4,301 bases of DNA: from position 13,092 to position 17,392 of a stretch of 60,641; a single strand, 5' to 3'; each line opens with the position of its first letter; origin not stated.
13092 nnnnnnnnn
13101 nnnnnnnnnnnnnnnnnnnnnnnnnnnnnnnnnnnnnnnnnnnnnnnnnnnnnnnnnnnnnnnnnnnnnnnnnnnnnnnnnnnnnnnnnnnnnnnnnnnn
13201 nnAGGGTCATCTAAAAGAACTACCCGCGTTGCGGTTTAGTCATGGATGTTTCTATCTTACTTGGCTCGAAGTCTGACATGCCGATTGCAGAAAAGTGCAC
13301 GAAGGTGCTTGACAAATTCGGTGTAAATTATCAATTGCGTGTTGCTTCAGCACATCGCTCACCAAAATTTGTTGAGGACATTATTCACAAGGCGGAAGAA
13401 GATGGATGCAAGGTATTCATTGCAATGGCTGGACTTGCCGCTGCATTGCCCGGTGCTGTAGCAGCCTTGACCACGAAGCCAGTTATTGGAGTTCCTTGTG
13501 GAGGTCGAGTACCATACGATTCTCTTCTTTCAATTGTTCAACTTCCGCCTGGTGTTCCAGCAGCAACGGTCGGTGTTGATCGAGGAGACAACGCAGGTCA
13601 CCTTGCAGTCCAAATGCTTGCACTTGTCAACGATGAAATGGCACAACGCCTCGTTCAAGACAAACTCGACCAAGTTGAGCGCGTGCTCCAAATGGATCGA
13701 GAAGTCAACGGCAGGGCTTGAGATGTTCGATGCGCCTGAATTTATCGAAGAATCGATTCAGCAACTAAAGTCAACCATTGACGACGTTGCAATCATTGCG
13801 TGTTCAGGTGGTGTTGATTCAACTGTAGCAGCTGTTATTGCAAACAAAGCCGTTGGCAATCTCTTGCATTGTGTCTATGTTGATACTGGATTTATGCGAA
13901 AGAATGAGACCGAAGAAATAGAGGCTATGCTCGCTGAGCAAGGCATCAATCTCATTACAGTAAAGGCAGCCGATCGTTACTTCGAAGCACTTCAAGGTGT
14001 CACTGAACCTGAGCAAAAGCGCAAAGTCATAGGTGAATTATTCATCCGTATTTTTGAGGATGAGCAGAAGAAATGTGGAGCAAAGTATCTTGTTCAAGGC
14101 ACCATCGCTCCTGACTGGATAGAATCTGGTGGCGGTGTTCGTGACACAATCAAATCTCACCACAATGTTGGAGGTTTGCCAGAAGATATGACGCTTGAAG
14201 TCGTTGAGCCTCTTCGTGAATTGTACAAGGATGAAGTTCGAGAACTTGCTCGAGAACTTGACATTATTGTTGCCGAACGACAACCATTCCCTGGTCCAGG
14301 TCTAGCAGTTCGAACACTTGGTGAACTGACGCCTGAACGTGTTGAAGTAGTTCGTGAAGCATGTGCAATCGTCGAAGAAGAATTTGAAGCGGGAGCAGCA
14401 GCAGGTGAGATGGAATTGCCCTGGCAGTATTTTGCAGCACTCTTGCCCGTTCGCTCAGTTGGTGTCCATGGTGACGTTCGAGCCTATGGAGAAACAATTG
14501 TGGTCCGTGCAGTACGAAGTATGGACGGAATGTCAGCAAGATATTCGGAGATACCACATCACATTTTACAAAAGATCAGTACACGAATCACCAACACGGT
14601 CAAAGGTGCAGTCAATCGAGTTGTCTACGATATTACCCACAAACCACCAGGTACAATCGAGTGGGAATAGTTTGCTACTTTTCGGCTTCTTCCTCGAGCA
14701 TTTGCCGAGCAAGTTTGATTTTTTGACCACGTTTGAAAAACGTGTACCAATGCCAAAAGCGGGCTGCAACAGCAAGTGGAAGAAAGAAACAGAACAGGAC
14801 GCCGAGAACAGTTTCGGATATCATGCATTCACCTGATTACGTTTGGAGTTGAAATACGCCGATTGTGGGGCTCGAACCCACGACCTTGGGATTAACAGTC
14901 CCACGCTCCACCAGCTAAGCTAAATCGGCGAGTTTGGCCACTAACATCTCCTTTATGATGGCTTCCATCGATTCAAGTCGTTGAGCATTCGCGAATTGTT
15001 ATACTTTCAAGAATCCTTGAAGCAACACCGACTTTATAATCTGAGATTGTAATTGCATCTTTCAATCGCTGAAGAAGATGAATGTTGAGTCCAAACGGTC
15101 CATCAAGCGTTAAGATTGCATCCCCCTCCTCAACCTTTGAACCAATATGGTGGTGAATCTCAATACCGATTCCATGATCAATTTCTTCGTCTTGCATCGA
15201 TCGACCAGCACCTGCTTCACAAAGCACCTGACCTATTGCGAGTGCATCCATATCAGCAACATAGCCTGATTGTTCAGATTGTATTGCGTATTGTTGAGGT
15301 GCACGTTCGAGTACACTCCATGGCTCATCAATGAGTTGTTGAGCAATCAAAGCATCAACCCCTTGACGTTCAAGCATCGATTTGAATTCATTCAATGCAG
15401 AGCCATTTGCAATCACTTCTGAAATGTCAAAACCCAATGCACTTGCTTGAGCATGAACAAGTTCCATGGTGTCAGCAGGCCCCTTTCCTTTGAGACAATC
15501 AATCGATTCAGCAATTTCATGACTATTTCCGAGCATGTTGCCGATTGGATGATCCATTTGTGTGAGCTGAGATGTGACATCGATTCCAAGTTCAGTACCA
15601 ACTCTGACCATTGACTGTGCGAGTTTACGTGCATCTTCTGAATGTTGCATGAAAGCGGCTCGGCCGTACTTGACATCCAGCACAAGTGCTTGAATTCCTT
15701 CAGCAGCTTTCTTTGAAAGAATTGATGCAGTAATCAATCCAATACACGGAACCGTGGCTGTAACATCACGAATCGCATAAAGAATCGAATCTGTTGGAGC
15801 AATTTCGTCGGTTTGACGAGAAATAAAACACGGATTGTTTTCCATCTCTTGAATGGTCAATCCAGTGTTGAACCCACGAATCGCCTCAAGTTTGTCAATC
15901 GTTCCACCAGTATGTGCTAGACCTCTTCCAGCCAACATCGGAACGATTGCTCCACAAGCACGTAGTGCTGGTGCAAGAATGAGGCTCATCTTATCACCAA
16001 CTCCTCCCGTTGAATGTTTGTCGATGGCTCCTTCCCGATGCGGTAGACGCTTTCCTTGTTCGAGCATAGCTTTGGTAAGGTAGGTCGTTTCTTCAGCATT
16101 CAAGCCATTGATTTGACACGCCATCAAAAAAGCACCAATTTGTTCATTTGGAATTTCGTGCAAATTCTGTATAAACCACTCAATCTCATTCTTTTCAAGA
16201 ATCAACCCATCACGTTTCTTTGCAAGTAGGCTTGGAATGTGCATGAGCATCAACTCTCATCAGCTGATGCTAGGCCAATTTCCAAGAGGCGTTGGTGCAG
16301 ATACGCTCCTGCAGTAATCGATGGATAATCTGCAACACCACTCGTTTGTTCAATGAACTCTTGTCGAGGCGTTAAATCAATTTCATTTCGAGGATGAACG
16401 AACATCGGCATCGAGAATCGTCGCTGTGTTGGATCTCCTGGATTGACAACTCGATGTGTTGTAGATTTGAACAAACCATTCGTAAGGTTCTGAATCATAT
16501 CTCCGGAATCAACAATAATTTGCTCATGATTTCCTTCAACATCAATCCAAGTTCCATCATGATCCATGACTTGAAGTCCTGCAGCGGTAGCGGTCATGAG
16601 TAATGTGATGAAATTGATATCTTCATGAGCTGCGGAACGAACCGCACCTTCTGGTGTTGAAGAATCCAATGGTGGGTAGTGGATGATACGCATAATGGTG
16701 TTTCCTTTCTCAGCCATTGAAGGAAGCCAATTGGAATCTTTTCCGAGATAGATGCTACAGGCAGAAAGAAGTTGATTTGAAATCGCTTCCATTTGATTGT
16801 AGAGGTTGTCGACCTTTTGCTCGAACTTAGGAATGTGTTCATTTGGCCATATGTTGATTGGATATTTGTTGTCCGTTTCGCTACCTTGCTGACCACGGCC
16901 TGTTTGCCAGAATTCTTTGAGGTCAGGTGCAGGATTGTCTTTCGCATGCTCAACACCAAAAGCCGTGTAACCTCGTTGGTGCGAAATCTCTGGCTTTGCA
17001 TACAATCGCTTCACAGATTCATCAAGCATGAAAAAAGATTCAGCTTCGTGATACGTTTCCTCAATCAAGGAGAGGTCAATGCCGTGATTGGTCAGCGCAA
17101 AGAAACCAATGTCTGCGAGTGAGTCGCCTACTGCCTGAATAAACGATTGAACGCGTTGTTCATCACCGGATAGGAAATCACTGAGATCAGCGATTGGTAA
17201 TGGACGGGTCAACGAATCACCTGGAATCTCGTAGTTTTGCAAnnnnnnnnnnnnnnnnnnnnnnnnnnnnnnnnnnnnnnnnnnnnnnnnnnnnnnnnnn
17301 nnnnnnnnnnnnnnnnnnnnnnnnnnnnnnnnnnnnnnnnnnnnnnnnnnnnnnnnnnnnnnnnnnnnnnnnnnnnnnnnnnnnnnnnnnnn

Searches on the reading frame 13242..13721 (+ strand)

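Call 8: search_protein_families(library=pfam, proteins=[window:13242-13721:+], max_evalue=0.001)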
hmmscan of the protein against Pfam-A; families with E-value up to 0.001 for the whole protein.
window:13242-13721:+ (159 aa): 1 family
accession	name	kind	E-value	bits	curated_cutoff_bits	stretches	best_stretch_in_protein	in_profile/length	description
PF00731.26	AIRC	-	1e-52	178.1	30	1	3-144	2-145/148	AIR carboxylase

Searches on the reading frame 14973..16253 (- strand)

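Call 5: search_protein_families(library=pfam, proteins=[window:14973-16253:-], max_evalue=0.001)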
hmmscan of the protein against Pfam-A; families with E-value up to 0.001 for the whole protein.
window:14973-16253:- (426 aa): 3 families
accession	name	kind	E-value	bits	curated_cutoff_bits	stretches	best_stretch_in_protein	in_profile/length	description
PF00591.27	Glycos_transf_3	-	6.6e-27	95.2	27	1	75-273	3-226/253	Glycosyl transferase family, a/b domain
PF02885.22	Glycos_trans_3N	-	8.8e-16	57.9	26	1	8-67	2-63/63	Glycosyl transferase family, helical bundle domain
PF07831.19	PYNP_C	-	5.3e-15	55.3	27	1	331-383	1-53/75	Pyrimidine nucleoside phosphorylase C-terminal domain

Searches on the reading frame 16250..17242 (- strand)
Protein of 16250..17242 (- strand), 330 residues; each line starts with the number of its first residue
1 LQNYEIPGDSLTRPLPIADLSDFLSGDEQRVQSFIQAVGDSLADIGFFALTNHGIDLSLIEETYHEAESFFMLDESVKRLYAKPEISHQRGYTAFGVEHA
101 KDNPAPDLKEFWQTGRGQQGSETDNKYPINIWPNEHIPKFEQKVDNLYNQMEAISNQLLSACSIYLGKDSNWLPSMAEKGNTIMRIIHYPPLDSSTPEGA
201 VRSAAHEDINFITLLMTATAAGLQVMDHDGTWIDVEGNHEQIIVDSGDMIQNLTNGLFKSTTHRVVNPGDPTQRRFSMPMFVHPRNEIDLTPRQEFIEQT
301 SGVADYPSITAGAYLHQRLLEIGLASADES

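Call 5: search_protein_families(library=pfam, proteins=[window:16250-17242:-], max_evalue=0.001)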
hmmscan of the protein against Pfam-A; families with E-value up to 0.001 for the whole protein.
window:16250-17242:- (330 aa): 2 families
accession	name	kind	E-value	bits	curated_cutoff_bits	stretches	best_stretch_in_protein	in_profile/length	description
PF14226.12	DIOX_N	-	1.9e-25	90.3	27.3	1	15-135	1-117/117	non-haem dioxygenase in morphine synthesis N-terminal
PF03171.26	2OG-FeII_Oxy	-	6.6e-20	71.8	23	1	182-284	3-101/101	2OG-Fe(II) oxygenase superfamily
